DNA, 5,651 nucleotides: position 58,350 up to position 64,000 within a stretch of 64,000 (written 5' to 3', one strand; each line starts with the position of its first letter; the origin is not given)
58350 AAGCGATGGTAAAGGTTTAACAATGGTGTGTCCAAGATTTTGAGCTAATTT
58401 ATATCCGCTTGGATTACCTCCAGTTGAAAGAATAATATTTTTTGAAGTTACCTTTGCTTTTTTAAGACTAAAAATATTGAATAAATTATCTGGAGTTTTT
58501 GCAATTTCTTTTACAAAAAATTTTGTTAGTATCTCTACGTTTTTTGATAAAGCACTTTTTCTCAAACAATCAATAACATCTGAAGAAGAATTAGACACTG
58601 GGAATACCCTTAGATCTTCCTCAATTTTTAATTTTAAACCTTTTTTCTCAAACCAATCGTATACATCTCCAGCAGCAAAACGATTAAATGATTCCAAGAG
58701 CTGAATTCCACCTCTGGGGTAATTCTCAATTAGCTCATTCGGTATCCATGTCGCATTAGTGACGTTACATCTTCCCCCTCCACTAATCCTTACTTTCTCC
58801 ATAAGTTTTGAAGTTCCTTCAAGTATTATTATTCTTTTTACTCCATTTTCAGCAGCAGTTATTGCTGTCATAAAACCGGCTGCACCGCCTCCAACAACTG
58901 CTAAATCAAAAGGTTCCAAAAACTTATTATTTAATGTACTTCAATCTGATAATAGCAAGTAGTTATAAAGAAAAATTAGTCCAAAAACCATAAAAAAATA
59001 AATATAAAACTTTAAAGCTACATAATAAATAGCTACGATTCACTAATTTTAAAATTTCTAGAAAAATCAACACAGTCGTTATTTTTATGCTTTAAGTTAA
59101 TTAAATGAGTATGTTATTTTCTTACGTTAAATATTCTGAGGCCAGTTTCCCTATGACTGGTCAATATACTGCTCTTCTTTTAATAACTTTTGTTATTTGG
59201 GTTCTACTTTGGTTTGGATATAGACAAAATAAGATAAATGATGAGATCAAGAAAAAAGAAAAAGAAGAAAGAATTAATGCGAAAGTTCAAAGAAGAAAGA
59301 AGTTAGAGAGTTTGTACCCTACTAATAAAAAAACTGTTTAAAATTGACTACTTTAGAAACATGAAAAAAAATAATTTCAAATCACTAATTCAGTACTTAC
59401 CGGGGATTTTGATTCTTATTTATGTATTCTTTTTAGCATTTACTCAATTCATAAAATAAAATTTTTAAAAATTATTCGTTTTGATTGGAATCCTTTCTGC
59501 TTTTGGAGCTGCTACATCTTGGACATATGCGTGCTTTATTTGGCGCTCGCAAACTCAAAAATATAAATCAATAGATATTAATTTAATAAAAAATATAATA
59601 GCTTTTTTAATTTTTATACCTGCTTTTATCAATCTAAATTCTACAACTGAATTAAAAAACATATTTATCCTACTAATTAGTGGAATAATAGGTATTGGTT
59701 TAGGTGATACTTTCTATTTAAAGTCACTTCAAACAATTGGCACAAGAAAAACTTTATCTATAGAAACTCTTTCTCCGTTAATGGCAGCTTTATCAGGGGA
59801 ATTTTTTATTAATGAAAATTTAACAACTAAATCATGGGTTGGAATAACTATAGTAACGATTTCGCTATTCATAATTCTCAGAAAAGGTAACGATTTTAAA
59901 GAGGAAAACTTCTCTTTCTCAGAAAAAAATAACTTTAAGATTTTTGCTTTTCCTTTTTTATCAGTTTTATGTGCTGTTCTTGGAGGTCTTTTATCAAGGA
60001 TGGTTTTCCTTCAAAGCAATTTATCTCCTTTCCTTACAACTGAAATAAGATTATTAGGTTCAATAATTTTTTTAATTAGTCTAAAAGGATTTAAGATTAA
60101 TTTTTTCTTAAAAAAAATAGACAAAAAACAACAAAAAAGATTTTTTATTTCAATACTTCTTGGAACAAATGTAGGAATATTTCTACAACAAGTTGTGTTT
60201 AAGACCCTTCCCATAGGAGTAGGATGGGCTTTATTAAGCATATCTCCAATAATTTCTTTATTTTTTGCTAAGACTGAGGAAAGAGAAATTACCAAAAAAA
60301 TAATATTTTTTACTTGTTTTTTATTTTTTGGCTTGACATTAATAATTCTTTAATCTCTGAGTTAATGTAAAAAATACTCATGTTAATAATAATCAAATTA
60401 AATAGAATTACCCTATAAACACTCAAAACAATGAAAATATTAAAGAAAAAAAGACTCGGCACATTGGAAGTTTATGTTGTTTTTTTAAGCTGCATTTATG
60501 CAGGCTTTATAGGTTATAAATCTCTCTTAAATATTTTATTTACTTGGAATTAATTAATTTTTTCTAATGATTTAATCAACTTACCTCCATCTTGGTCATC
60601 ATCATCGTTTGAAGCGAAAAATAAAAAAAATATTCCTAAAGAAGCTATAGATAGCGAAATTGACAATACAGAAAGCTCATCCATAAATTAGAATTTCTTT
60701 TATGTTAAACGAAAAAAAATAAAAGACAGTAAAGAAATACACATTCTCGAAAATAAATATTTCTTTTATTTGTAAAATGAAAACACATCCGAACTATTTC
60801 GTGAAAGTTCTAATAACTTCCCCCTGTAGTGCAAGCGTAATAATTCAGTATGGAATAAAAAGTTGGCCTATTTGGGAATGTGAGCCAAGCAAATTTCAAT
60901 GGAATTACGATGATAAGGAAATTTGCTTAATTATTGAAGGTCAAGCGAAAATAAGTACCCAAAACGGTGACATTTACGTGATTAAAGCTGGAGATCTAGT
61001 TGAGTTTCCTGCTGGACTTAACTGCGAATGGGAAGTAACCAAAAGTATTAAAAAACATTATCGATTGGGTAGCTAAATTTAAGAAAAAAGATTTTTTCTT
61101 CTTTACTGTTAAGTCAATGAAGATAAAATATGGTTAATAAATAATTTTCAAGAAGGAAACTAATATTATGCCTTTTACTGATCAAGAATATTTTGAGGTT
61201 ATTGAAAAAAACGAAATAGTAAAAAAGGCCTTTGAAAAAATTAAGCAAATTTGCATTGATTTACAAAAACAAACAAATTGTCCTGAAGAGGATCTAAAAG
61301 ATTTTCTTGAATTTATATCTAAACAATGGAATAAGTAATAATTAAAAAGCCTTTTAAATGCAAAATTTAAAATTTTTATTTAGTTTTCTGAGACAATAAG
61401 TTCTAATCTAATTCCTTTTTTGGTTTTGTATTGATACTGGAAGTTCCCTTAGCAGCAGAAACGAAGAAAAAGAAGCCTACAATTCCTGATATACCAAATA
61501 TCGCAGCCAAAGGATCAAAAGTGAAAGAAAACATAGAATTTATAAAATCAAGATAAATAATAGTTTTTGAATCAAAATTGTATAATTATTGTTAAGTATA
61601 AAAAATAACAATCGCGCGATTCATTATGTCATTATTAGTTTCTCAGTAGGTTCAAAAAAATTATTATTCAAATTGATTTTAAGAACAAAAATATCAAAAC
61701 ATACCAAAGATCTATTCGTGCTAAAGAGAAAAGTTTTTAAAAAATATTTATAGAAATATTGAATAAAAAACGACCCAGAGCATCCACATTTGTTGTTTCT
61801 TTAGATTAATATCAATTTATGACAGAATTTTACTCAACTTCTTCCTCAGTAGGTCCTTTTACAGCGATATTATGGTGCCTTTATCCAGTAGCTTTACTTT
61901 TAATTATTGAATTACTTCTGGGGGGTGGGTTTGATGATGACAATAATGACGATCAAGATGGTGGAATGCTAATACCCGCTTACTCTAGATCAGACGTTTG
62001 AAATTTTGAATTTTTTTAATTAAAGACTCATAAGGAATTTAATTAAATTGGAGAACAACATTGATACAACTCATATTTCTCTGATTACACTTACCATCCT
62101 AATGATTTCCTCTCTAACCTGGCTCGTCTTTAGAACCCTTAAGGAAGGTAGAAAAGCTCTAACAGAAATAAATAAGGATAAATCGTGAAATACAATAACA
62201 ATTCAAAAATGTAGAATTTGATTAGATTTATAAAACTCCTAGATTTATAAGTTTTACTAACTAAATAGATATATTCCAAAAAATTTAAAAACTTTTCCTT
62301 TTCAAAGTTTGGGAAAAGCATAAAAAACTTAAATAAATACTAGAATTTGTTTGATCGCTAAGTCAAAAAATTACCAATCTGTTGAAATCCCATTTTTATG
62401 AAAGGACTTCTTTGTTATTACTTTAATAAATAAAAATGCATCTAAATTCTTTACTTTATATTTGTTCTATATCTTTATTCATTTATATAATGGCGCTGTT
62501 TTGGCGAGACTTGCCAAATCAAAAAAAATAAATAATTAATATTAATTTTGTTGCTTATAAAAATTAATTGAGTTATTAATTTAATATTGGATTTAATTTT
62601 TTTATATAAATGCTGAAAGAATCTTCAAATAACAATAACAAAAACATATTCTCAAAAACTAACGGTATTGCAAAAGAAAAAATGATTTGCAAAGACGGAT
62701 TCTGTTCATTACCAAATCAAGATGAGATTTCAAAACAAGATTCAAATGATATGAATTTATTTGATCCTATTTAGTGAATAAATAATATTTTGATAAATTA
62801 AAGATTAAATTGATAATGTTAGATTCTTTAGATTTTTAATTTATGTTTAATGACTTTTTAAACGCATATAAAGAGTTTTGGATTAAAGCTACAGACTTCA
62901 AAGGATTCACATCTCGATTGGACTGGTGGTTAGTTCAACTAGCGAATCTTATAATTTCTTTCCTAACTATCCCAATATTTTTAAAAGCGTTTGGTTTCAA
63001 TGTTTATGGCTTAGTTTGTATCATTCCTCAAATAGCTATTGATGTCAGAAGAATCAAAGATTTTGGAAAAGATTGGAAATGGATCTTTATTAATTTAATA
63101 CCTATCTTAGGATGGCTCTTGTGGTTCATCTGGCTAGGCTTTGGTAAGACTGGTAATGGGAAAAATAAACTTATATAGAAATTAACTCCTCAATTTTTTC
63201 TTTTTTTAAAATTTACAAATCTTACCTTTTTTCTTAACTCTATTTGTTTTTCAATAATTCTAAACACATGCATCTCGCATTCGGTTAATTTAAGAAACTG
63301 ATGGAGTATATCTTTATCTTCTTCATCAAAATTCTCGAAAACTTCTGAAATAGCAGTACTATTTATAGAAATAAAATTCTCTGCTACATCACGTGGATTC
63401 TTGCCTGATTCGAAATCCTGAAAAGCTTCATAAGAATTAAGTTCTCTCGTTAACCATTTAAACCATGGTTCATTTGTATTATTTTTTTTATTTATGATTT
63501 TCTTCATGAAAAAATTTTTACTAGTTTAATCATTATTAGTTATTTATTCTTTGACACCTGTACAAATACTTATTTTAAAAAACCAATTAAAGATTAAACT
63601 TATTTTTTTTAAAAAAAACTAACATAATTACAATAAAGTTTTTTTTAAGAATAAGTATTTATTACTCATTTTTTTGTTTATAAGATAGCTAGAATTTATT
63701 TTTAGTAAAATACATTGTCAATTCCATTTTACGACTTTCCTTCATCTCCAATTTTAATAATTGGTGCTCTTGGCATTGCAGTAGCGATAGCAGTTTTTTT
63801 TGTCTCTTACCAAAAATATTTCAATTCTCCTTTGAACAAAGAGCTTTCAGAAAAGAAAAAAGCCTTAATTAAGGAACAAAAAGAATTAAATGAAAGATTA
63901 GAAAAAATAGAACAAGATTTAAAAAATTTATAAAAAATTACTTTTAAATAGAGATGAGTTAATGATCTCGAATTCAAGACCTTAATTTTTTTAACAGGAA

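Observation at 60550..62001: Two membrane microproteins sharing an acidic DDQDGG(K/M)LI motif, in opposite orientation around a 1.1-kb unit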

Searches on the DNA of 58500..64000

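Call 59: search_rna_families(source=window, start=58500, end=64000, threshold=evalue, max_evalue=1)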
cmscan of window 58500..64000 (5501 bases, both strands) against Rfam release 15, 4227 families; matches with E-value up to 1: 1.
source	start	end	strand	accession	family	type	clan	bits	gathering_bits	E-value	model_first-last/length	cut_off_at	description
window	59698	59765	+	RF04072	mir-7386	Gene; miRNA;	-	22.8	44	0.68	1-59/59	no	mir-7386 microRNA precursor family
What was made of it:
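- Tried and rejected: Rfam on 58.5-64 kb: nothing (call 59).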

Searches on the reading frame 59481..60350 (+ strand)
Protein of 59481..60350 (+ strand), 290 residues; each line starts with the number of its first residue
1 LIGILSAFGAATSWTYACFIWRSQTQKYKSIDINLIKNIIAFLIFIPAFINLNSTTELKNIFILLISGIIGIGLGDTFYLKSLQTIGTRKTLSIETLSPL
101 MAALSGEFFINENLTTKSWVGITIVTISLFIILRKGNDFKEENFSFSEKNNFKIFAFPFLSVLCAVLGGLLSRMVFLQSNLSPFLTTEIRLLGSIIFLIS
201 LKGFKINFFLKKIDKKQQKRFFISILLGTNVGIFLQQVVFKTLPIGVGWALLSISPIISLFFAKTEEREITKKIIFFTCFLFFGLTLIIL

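Call 94: search_protein_families(library=pfam, max_evalue=0.001, proteins=[window:59481-60350:+])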
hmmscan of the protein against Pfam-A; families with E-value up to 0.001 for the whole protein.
window:59481-60350:+ (290 aa): 1 family
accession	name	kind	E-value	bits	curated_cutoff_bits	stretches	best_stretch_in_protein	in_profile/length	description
PF00892.27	EamA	-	1e-22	81.3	28.2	2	1-133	1-134/135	EamA-like transporter family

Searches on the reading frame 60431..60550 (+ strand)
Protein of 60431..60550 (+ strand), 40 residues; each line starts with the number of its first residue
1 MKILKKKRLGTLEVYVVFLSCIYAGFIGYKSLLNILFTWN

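Call 10: search_protein_families(library=pfam, max_evalue=10, proteins=[window:60431-60550:+])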
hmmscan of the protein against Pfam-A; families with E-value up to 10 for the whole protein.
seq(40 aa): 1 family
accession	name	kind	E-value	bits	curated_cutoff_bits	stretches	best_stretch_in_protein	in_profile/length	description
PF19983.4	DUF6419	-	0.043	14.4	27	1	14-35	2-23/71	Family of unknown function (DUF6419)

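Call 11: search_protein_families(library=ncbifam, max_evalue=10, proteins=[window:60431-60550:+])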
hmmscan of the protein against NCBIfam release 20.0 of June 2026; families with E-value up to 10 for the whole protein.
seq(40 aa): 0 families

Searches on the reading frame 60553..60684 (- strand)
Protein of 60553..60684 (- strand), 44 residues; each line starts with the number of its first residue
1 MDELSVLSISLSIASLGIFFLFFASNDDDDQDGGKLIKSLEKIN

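Call 5: find_homologous_proteins(query=window:60553-60684:-, max_evalue=10)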
Query seq(44 aa) (44 aa): 431 proteins with E <= 10 among 431 candidates; the best 120 are listed.
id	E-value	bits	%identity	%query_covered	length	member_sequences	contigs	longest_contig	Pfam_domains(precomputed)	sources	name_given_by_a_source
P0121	4.5e-18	80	100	100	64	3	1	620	-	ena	-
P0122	4.5e-18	80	100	100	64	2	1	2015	-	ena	-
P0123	5.4e-18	79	98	100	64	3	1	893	-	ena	-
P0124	5.4e-18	79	98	100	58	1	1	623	-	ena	-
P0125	5.5e-18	79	98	100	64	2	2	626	-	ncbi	-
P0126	9.5e-18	79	98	100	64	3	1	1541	-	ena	-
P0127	9.5e-18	79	98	100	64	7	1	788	-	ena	-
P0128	9.5e-18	79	98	100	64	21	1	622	-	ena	-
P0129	9.5e-18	79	98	100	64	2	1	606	-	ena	-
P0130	9.5e-18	79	98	100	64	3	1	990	-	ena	-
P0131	9.5e-18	79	98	100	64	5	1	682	-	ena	-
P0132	9.5e-18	79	98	100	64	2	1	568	-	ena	-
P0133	9.5e-18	79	98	100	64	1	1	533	-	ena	-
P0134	9.8e-18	79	95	100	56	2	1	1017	-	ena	-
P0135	1.0e-17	79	95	100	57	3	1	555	-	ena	-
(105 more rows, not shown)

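Call 10: search_protein_families(library=pfam, max_evalue=10, proteins=[window:60553-60684:-])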
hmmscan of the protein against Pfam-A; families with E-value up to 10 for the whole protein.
seq(44 aa): 0 families

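Call 11: search_protein_families(library=ncbifam, max_evalue=10, proteins=[window:60553-60684:-])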
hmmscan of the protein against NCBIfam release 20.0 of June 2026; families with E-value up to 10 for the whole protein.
seq(44 aa): 0 families

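Call 34: find_related_loci(query=A2, collection=viral_contigs, flank=5000)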
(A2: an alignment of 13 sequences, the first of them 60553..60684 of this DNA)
Query A2 (44 aa) in viral_contigs; peptide patterns used: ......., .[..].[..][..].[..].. (x = any residue, [..] = any of these).
291 stretches matched a pattern, but none encodes a relative of the query by tblastn (E <= 1e-3).
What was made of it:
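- Tried and rejected: A homologs in viral contigs: none (call 34).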

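Call 50: search_solved_structures(query=A2, max_evalue=10, show_alignments=2)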
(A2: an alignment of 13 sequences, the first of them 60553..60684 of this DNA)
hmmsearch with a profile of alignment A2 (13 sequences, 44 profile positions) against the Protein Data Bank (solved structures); distinct sequences matched with E-value up to 10: 0.

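Call 80: search_protein_families(library=phrogs, max_evalue=0.01, proteins=[window:60553-60684:-])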
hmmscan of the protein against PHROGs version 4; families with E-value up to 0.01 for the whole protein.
seq(44 aa): 1 family
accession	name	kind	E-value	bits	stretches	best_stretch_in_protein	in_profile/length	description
phrog_7843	-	unknown function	0.0056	17.4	1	19-36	31-49/59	-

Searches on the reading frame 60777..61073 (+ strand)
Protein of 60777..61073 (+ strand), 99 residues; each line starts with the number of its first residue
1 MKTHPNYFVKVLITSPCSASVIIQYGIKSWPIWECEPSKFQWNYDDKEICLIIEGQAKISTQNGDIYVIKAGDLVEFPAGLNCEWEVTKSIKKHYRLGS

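Call 10: search_protein_families(library=pfam, max_evalue=10, proteins=[window:60777-61073:+])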
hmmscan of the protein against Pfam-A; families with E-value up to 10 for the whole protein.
seq(99 aa): 6 families
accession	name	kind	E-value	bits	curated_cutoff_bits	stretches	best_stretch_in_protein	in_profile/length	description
PF05899.18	Cupin_3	-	1.9e-23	82.4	23.5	1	26-95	5-74/74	EutQ-like cupin domain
PF06249.18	EutQ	-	2.5e-05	24.6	21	1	33-95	82-143/152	Ethanolamine utilisation protein EutQ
PF07883.17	Cupin_2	-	6.5e-05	23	27.2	1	46-81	19-52/70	Cupin domain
PF02311.25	AraC_binding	-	0.018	15.2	21.1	1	47-87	24-63/135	AraC-like ligand binding domain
PF21621.3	MPI_cupin_dom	-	0.036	14.5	27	1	45-81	28-63/79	Mannose-6-phosphate isomerase, cupin domain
PF03079.20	ARD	-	0.059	14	27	1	45-89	91-139/157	ARD/ARD' family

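Call 11: search_protein_families(library=ncbifam, max_evalue=10, proteins=[window:60777-61073:+])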
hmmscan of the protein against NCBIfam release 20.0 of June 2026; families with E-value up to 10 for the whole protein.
seq(99 aa): 2 families
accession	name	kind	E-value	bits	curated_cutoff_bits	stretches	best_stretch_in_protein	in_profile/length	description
NF012001.0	PRK15457.1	equivalog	8.6e-05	22.3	193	1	36-95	165-223/233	ethanolamine utilization acetate kinase EutQ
NF049940.1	MandnitrLy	equivalog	0.17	11.7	140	1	50-81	59-90/130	(R)-mandelonitrile lyase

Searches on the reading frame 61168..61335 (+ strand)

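Call 10: search_protein_families(library=pfam, max_evalue=10, proteins=[window:61168-61335:+])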
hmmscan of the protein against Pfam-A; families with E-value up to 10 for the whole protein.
seq(56 aa): 2 families
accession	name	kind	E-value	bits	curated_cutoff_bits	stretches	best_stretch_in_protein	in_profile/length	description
PF11408.13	Helicase_Sgs1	-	0.0002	21.8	22.2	2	1-36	43-78/80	Sgs1 RecQ helicase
PF02270.21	TFIIF_beta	-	0.049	14.2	23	1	31-54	26-49/65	TFIIF, beta subunit HTH domain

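Call 11: search_protein_families(library=ncbifam, max_evalue=10, proteins=[window:61168-61335:+])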
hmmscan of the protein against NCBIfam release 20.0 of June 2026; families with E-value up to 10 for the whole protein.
seq(56 aa): 0 families

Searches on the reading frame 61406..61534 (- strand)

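Call 10: search_protein_families(library=pfam, max_evalue=10, proteins=[window:61406-61534:-])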
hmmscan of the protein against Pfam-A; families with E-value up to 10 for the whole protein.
seq(43 aa): 0 families

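Call 11: search_protein_families(library=ncbifam, max_evalue=10, proteins=[window:61406-61534:-])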
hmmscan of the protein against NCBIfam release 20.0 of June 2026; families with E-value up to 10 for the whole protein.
seq(43 aa): 1 family
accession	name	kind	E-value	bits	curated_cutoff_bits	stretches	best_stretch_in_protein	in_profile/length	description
TIGR04205.1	classIII_w_PIP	hypoth_equivalog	0.1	12.6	65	1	9-34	13-38/67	class III signal peptide domain-containing protein, archaeosortase D/PIP-CTERM system-associated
